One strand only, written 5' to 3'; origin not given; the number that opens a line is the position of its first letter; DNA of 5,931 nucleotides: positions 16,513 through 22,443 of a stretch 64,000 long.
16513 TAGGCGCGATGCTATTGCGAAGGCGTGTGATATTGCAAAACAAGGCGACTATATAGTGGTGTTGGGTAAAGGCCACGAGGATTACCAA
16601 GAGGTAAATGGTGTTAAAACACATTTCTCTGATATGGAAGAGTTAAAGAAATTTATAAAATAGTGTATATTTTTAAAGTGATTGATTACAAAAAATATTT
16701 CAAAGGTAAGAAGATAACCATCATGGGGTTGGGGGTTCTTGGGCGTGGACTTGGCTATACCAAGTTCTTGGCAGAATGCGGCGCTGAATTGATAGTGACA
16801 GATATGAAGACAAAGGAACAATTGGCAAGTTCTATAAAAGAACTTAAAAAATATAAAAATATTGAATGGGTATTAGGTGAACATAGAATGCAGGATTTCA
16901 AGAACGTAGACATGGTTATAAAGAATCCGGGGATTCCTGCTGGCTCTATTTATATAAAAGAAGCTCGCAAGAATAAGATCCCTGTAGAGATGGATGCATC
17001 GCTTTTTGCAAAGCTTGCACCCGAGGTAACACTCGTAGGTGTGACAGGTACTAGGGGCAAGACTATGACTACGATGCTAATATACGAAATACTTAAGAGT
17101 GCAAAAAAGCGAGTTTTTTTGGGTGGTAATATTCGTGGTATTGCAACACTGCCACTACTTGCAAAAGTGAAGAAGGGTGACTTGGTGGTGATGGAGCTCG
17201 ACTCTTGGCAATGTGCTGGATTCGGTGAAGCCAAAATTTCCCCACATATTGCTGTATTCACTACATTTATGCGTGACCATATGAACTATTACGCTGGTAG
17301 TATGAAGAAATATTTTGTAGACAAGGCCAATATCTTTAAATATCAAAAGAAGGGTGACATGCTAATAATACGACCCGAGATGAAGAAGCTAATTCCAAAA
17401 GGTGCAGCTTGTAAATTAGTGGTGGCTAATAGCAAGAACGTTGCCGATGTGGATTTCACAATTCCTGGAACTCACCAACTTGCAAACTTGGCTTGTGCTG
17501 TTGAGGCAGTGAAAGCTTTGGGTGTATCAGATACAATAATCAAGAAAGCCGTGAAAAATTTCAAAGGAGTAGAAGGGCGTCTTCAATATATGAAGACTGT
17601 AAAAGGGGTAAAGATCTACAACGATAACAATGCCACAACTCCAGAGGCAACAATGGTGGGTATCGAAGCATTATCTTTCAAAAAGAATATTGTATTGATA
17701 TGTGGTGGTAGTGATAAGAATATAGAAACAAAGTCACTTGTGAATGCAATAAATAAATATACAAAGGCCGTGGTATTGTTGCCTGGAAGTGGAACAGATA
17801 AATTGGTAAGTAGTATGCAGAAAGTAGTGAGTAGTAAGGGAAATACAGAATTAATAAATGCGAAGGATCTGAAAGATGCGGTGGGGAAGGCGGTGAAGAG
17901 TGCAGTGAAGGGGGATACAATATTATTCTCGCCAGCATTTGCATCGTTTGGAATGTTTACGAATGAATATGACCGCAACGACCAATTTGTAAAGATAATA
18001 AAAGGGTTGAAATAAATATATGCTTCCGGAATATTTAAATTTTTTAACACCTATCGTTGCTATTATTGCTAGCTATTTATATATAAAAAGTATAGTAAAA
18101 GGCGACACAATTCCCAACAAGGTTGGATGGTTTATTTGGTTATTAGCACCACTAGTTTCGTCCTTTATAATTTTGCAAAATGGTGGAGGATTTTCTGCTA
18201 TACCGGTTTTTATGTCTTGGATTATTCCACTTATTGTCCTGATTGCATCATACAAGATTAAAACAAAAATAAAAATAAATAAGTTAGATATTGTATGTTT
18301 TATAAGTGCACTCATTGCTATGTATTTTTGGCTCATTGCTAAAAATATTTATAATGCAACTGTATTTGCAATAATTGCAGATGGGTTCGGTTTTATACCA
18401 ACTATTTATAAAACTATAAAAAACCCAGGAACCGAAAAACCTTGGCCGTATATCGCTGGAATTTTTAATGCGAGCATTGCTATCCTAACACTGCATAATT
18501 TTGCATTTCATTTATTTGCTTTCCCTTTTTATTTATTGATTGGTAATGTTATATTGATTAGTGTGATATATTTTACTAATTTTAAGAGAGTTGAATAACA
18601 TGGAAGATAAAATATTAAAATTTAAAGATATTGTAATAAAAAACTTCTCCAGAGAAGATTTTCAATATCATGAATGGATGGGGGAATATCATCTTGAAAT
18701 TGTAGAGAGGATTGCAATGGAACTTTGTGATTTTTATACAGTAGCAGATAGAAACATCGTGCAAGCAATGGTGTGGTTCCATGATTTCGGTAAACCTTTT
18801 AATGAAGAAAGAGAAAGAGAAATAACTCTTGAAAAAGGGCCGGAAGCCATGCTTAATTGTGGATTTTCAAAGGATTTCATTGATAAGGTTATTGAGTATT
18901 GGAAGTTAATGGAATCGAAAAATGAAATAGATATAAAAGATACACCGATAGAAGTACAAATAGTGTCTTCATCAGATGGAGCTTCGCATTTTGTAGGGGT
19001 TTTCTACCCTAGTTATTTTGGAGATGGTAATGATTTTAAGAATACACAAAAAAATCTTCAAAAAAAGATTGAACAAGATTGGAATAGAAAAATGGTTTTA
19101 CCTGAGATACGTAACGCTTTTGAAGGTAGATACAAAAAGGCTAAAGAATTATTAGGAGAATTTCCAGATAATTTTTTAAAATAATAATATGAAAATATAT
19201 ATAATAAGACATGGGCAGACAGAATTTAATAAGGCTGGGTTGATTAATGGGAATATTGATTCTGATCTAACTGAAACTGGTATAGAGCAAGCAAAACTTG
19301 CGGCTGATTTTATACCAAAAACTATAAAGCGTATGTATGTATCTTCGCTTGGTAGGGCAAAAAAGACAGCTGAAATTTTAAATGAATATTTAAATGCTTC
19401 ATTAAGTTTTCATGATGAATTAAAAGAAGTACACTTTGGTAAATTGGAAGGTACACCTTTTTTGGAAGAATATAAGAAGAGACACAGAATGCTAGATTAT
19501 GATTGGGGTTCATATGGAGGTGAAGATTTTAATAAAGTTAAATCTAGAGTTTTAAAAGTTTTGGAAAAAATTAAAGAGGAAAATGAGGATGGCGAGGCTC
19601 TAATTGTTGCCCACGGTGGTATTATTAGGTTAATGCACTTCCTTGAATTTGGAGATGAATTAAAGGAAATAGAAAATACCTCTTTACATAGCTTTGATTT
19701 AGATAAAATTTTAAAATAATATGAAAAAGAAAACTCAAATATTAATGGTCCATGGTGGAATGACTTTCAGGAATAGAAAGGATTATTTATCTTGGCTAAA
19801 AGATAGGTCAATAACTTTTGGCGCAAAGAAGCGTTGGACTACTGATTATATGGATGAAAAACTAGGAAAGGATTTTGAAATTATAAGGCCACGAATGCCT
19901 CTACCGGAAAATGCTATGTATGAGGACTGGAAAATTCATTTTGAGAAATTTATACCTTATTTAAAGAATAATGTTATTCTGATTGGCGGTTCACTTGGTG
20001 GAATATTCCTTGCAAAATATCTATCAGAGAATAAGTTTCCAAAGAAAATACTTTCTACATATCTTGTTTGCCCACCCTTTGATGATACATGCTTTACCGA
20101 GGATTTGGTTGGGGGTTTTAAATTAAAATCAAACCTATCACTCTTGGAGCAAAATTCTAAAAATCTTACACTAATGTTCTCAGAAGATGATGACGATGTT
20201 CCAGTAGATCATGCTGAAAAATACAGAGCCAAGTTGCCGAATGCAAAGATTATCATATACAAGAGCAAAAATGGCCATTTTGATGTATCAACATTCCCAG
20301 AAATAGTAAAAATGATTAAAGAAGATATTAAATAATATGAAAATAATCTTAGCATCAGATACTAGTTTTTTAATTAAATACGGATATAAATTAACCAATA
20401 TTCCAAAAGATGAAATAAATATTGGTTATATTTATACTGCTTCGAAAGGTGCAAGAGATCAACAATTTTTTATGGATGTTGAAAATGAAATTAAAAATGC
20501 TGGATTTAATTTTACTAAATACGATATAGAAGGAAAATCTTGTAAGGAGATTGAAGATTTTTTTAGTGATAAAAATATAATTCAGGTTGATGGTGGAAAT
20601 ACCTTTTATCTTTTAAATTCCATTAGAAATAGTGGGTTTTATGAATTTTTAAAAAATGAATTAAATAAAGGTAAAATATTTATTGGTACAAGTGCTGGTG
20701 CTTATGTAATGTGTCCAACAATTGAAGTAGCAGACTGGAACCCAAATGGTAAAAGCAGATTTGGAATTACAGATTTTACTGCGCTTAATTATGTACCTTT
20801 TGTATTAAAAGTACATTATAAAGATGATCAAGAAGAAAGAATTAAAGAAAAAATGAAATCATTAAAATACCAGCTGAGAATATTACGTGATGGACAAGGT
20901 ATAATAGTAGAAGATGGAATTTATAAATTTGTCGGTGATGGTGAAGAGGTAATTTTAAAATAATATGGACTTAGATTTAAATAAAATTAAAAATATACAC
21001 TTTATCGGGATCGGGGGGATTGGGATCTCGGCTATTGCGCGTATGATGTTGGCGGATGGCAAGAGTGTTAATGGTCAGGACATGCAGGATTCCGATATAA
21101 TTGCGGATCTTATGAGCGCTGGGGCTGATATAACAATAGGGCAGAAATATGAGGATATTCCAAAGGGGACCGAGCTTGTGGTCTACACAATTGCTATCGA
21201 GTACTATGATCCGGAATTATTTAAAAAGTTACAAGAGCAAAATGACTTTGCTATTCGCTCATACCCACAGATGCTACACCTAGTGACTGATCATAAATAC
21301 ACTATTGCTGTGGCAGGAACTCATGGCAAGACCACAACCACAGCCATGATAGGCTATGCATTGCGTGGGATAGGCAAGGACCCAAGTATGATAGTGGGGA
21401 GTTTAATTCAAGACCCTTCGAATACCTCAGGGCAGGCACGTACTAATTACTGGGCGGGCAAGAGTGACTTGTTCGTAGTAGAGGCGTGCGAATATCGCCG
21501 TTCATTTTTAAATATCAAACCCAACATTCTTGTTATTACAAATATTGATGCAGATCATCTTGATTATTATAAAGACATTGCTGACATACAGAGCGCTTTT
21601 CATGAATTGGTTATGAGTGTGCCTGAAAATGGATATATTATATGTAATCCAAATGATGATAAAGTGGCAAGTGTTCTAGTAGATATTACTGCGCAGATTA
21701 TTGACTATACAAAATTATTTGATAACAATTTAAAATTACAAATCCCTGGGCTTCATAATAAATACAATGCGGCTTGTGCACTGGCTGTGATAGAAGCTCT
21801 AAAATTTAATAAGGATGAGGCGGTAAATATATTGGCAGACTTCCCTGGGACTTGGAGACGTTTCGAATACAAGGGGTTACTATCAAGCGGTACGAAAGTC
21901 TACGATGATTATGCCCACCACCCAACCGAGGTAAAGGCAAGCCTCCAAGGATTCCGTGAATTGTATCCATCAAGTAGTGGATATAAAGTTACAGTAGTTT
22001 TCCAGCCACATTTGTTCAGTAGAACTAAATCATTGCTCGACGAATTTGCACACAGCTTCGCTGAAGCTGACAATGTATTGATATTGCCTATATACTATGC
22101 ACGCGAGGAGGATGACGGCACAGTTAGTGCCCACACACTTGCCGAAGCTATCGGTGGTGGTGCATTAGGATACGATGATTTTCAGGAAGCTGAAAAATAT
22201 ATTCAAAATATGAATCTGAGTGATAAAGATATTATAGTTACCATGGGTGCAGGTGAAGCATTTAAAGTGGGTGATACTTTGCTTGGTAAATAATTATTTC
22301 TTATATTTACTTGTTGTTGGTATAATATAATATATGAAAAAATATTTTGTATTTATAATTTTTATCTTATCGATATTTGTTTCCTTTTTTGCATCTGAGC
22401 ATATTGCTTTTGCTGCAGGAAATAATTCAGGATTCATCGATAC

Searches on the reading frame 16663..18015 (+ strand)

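Call 92: search_protein_families(library=pfam, proteins=[window:16663-18015:+], max_evalue=0.0001)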
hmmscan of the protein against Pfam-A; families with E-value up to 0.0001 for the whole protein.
window:16663-18015:+ (450 aa): 3 families
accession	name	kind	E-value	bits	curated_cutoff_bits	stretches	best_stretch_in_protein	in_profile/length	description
PF08245.18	Mur_ligase_M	-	4.8e-20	72.8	24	1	127-241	1-126/200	Mur ligase middle domain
PF02875.26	Mur_ligase_C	-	1e-12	49.4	28.4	1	305-425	1-126/127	Mur ligase, glutamate ligase domain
PF21799.2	MurD-like_N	-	2e-10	41.2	27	1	16-108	1-86/88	Mur ligase MurD-like, N-terminal domain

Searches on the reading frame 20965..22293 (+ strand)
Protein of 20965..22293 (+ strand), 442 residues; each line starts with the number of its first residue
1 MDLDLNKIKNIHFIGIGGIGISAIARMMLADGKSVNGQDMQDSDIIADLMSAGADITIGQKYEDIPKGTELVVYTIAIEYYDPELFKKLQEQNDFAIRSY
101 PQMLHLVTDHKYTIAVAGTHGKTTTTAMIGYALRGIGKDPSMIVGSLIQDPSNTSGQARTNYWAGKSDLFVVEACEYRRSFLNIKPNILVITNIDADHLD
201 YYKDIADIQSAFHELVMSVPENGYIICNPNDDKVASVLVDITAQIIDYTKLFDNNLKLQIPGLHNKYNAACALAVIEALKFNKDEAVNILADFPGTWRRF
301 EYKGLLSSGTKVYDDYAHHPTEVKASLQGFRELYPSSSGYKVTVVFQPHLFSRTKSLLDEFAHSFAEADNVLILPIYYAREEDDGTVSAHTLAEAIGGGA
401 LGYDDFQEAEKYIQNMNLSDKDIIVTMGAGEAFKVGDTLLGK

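Call 92: search_protein_families(library=pfam, proteins=[window:20965-22293:+], max_evalue=0.0001)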
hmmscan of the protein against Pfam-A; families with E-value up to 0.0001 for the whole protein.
window:20965-22293:+ (442 aa): 3 families
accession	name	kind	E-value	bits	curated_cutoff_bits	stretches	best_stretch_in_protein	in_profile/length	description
PF08245.18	Mur_ligase_M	-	4.8e-21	76.1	24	1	116-238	1-131/200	Mur ligase middle domain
PF02875.26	Mur_ligase_C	-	4.1e-18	66.9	28.4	1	298-430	1-127/127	Mur ligase, glutamate ligase domain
PF01225.30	Mur_ligase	-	3.3e-13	50.3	21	1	10-112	1-95/95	Mur ligase family, catalytic domain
